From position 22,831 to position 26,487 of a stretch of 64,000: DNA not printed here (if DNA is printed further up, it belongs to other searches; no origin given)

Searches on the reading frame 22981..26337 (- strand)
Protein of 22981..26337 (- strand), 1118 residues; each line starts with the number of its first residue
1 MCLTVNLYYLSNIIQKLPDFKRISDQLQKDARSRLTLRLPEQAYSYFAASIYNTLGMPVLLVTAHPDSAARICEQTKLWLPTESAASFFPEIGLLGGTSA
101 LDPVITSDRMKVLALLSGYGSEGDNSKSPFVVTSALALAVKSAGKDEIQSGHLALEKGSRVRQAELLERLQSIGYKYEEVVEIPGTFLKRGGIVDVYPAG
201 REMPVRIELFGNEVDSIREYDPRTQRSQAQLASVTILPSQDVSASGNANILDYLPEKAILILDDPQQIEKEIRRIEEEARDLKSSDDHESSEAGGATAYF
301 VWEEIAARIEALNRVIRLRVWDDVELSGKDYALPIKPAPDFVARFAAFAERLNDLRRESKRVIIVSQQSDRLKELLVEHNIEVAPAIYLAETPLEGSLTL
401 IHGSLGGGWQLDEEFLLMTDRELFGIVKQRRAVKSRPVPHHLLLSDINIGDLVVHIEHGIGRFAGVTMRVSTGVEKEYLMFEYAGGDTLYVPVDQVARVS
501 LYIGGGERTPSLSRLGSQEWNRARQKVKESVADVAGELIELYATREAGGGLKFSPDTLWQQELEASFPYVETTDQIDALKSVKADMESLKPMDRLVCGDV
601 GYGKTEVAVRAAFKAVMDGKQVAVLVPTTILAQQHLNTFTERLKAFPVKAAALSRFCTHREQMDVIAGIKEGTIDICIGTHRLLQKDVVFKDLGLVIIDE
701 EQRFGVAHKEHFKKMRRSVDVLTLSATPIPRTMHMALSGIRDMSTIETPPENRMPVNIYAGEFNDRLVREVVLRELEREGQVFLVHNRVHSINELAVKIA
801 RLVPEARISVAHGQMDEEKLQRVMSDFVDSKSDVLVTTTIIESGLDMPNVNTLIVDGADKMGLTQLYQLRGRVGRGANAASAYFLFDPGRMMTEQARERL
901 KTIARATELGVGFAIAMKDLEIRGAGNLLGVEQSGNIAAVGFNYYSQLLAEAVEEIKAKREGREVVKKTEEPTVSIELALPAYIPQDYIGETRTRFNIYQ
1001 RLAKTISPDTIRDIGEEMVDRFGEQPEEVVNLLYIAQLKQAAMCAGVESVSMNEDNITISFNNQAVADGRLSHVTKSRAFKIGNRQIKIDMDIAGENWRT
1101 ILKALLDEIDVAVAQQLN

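Call 63: search_protein_families(library=ncbifam, proteins=[window:22981-26337:-], max_evalue=1e-20)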
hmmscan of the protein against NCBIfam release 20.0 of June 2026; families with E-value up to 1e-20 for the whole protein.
window:22981-26337:- (1118 aa): 12 families
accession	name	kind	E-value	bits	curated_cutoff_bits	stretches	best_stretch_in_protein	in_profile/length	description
TIGR00580.2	mfd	equivalog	5.2e-299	994.7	800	1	247-1050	115-906/907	transcription-repair coupling factor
NF007966.0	PRK10689.1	equivalog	1.1e-232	775.2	1329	1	250-1068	272-1096/1148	transcription-repair coupling factor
NF008168.0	PRK10917.2-2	equivalog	1.5e-110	370.7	718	1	550-964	345-767/795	ATP-dependent DNA helicase RecG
NF008165.0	PRK10917.1-3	equivalog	3.9e-106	356.2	711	1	547-937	241-635/692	ATP-dependent DNA helicase RecG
TIGR00643.1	recG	equivalog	6.2e-106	355.5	659.4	1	556-937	221-608/629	ATP-dependent DNA helicase RecG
NF008163.0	PRK10917.1-1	equivalog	1.6e-90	304.3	796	1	551-938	249-644/692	ATP-dependent DNA helicase RecG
NF008170.0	PRK10917.2-4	equivalog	5.2e-88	295.9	975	1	561-935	391-769/826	ATP-dependent DNA helicase RecG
NF008164.0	PRK10917.1-2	equivalog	3.1e-86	290.2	785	1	549-937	255-646/704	ATP-dependent DNA helicase RecG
NF008166.0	PRK10917.1-4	equivalog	1.8e-84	284.2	864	1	559-936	265-655/705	ATP-dependent DNA helicase RecG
NF008167.0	PRK10917.2-1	equivalog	5.1e-71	239.8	995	2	560-758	274-486/744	ATP-dependent DNA helicase RecG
NF008169.0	PRK10917.2-3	equivalog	1.8e-54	185.3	555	1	565-947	224-589/610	ATP-dependent DNA helicase RecG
NF003673.1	PRK05298.1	equivalog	9.8e-21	73.7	743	0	145-241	148-245/653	excinuclease ABC subunit UvrB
